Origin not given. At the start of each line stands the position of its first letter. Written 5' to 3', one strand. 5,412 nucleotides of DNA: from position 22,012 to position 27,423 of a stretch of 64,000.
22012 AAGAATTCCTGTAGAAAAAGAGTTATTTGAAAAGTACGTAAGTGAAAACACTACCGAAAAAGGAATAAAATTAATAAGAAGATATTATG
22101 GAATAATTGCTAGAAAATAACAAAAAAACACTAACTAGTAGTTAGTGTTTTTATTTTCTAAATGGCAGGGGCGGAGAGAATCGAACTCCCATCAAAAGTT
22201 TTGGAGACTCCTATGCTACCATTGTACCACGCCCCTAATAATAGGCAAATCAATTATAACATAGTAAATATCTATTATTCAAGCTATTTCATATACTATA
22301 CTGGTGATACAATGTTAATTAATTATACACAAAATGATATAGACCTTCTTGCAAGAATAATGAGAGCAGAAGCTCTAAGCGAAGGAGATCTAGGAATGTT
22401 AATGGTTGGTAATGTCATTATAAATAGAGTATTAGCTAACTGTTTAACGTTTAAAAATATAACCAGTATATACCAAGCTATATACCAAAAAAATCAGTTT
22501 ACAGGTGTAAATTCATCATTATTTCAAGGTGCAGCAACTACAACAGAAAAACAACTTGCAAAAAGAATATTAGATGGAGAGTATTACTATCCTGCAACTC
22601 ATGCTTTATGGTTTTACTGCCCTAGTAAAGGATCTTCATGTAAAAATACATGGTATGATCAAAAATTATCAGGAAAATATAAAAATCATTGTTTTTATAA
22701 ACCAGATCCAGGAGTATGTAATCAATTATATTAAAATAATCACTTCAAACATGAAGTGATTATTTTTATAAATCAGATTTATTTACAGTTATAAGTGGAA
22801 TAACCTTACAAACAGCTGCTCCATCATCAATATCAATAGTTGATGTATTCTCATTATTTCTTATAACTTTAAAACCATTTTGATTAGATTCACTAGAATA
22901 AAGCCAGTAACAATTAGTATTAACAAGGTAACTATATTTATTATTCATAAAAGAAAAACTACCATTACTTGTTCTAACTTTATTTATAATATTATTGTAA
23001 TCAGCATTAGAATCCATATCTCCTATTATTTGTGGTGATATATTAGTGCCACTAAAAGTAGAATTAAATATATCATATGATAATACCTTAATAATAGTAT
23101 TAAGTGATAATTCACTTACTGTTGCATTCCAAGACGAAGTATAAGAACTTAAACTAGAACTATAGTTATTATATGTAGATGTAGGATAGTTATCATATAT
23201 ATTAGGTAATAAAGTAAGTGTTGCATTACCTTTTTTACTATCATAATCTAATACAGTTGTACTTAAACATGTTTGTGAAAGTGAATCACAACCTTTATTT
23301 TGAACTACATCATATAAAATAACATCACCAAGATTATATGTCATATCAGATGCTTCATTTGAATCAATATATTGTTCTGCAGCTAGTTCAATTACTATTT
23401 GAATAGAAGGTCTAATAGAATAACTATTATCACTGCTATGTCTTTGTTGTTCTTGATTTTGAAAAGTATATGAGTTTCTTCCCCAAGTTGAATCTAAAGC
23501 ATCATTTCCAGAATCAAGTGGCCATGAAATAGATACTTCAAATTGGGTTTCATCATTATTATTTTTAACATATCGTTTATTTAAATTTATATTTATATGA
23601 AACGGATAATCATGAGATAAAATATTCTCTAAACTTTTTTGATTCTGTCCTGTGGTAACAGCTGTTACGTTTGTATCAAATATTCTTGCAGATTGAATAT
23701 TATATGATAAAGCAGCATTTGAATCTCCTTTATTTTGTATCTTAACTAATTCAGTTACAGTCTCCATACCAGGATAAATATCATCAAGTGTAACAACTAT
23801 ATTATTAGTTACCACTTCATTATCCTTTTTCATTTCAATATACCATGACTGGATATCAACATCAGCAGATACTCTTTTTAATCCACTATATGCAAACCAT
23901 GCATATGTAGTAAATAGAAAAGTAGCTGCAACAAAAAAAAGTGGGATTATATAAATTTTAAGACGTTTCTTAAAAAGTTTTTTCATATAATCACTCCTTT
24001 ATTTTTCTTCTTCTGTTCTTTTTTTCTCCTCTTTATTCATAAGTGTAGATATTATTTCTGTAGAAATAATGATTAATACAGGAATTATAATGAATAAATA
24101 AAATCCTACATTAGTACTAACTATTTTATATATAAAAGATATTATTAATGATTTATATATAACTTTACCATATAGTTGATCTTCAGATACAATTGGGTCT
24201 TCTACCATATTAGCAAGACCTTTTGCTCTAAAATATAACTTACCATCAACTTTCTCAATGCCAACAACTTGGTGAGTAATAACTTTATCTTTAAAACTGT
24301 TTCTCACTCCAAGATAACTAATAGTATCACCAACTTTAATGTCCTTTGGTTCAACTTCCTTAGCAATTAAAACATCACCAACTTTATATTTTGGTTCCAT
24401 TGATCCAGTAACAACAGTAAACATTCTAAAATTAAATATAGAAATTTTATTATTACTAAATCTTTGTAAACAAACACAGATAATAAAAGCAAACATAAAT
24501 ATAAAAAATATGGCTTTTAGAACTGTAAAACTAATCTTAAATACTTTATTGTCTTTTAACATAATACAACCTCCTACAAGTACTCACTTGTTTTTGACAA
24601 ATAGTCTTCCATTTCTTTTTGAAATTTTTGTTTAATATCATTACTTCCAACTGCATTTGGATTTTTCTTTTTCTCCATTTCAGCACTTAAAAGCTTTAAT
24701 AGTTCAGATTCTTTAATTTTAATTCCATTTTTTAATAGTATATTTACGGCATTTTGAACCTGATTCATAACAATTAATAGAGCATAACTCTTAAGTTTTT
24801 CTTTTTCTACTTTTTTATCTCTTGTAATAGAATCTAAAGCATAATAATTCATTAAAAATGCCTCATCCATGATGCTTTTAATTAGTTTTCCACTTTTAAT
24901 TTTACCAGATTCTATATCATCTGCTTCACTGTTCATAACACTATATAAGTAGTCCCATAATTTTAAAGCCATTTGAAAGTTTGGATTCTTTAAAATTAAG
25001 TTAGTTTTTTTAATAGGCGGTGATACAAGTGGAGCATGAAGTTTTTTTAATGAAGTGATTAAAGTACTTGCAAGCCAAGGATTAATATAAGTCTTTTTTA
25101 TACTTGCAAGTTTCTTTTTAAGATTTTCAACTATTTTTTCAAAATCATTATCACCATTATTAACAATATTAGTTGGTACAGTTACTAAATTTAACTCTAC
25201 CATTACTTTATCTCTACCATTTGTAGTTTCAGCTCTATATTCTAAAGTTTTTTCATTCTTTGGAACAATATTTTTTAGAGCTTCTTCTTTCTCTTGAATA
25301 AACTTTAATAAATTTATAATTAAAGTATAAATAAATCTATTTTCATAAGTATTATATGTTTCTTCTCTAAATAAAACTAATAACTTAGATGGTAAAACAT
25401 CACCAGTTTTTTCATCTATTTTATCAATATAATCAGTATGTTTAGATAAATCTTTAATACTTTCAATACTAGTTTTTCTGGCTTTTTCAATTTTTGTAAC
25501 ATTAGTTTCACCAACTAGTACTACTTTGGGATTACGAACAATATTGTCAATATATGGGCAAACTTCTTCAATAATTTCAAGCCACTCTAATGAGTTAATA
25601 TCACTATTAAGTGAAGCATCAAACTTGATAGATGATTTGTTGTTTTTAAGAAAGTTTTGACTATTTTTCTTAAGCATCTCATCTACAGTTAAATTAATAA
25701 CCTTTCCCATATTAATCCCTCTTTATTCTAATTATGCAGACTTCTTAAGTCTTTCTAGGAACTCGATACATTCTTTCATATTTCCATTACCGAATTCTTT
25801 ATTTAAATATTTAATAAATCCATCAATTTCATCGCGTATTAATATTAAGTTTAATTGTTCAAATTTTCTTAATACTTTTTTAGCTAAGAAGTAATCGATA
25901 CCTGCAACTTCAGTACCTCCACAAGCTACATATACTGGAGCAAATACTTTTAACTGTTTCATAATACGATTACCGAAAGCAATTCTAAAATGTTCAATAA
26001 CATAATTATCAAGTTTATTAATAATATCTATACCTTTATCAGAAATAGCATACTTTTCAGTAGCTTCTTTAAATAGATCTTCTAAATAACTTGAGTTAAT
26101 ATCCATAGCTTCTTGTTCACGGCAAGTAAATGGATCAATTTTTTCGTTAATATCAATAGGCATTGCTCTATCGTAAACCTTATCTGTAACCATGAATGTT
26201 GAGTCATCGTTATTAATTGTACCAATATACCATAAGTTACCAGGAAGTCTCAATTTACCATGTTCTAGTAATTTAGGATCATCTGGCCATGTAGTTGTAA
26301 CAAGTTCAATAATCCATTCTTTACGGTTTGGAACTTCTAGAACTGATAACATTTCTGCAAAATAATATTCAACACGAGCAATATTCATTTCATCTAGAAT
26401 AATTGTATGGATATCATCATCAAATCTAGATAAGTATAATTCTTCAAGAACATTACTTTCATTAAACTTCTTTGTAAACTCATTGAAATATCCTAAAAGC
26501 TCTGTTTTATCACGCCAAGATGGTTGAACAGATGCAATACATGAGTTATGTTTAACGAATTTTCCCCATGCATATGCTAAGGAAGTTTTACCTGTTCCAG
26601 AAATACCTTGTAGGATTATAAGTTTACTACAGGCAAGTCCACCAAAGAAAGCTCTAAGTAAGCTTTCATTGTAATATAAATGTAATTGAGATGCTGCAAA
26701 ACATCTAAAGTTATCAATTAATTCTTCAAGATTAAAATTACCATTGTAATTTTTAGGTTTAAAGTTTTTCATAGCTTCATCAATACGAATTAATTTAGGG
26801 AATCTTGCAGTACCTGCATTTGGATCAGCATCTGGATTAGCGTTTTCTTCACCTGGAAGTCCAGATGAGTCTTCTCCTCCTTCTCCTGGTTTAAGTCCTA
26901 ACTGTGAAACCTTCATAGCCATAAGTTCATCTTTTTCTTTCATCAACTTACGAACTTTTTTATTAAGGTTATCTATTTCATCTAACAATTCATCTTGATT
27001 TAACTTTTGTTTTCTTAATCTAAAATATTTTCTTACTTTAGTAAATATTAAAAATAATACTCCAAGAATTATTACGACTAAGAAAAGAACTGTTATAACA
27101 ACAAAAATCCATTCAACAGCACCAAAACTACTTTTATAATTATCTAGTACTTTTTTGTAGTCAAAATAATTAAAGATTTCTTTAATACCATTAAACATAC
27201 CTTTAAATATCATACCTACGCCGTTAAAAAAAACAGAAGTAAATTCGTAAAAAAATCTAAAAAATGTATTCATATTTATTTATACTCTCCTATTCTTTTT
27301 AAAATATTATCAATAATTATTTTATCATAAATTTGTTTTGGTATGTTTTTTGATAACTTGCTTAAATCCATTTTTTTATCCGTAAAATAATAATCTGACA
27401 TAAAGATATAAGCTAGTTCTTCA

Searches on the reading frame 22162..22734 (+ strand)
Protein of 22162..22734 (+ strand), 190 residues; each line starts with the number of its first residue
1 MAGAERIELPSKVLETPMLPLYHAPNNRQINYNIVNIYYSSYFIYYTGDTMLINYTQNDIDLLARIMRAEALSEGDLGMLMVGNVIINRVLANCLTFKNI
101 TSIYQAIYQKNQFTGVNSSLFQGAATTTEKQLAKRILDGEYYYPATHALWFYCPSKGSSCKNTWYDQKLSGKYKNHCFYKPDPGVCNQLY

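Call 29: search_protein_families(library=pfam, proteins=[window:22162-22734:+], max_evalue=0.01)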
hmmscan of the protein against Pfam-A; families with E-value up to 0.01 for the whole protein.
window:22162-22734:+ (190 aa): 1 family
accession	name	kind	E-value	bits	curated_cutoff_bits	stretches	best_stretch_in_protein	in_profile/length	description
PF07486.17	Hydrolase_2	-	1.4e-18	67.8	27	1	74-179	2-100/100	Cell Wall Hydrolase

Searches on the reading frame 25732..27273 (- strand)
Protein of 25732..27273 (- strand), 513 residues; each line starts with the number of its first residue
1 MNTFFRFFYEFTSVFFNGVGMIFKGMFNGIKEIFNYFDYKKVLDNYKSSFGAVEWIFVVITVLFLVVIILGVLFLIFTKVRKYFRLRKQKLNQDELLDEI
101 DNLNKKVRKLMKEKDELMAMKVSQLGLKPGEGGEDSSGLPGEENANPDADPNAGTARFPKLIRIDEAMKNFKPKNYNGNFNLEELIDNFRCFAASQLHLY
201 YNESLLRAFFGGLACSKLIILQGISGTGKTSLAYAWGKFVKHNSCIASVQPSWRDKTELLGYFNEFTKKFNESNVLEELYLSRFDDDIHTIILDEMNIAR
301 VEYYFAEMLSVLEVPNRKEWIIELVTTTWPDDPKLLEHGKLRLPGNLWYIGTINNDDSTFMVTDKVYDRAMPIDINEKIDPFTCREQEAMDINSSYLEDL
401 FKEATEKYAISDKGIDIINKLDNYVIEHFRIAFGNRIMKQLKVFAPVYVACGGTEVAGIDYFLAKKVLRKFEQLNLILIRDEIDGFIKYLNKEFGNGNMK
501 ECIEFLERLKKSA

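Call 29: search_protein_families(library=pfam, proteins=[window:25732-27273:-], max_evalue=0.01)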
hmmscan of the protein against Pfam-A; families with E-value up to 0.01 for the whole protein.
window:25732-27273:- (513 aa): 1 family
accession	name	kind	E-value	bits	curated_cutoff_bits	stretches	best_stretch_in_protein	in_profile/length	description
PF00004.35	AAA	-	0.0012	19.7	21.2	0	219-271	1-47/131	ATPase family associated with various cellular activities (AAA)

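Call 61: search_solved_structures(query=window:25732-27273:-, max_evalue=1, show_alignments=1)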
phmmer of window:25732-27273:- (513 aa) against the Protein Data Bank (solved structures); distinct sequences matched with E-value up to 1: 3.
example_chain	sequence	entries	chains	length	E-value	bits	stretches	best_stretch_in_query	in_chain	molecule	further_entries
6hz4_A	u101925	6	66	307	0.001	21.1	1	196-381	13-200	5-methylcytosine-specific restriction enzyme B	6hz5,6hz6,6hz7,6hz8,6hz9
6ut6_A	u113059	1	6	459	0.0021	20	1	191-381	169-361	5-methylcytosine-specific restriction enzyme B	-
7vsr_A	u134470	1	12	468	0.0022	20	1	191-381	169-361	5-methylcytosine-specific restriction enzyme B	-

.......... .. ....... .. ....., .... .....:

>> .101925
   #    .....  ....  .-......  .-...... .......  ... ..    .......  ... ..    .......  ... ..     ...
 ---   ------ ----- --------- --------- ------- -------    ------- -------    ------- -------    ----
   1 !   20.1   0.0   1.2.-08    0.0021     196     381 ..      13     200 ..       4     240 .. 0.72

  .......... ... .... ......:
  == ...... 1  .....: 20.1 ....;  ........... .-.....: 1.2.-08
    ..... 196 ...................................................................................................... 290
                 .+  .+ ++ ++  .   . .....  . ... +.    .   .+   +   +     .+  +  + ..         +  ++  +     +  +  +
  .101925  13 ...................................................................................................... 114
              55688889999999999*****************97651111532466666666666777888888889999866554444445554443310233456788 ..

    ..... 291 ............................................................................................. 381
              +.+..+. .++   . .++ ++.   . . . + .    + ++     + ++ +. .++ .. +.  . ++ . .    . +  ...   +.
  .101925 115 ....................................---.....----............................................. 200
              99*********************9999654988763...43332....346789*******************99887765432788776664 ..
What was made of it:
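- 25732..27273 (-): j513: membrane-anchored coiled-coil McrB-like GTPase (AAA+). phmmer hits E. coli McrB 6hz4 at E 0.001 over aa 196-381 (call 61).
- On CoCoPALM (McrBC-linked pilus assembly): j513 aa 196-381 align to E. coli McrB at E 0.001 (call 61). The motif region reads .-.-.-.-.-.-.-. and aligns to McrB's M-N-T-A-D-R-S (call 61).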

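Call 86: find_homologous_proteins(query=window:25732-27273:-, max_evalue=0.00001)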
Query window:25732-27273:- (513 aa): 8000 proteins with E <= 0.00001 among 8000 candidates; the best 120 are listed.
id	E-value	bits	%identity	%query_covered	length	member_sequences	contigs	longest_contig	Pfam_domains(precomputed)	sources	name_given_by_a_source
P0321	0.0e+0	1108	95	100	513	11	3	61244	-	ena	-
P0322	0.0e+0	1063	90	100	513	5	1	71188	-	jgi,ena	-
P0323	1.8e-294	995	85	100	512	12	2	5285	-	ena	-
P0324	1.2e-293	992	85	100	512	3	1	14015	-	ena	-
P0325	2.8e-293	991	85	100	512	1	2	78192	-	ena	-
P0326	3.9e-293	991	84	100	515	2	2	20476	-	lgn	-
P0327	5.0e-293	990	84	100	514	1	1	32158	-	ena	-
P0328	5.6e-293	990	85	100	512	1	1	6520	-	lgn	-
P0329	5.8e-293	990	84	100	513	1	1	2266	-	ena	-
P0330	6.8e-293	990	84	100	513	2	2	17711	-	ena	-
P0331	9.8e-293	989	84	100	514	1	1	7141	-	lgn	-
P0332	1.4e-292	989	84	100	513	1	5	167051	-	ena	-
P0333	1.7e-292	989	84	100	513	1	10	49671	-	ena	-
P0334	1.8e-292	989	83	100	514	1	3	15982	-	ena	-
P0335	2.5e-292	988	84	100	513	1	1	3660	-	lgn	-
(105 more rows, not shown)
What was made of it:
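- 25732..27273 (-): At least 8000 homologues exist (call 86).
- Tried and rejected: Search for distant CoCoPALM loci through the GTPase: the hit list was saturated by the same lineage (>= 8000 hits, the top 120 all >= 66 % identical, call 86).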
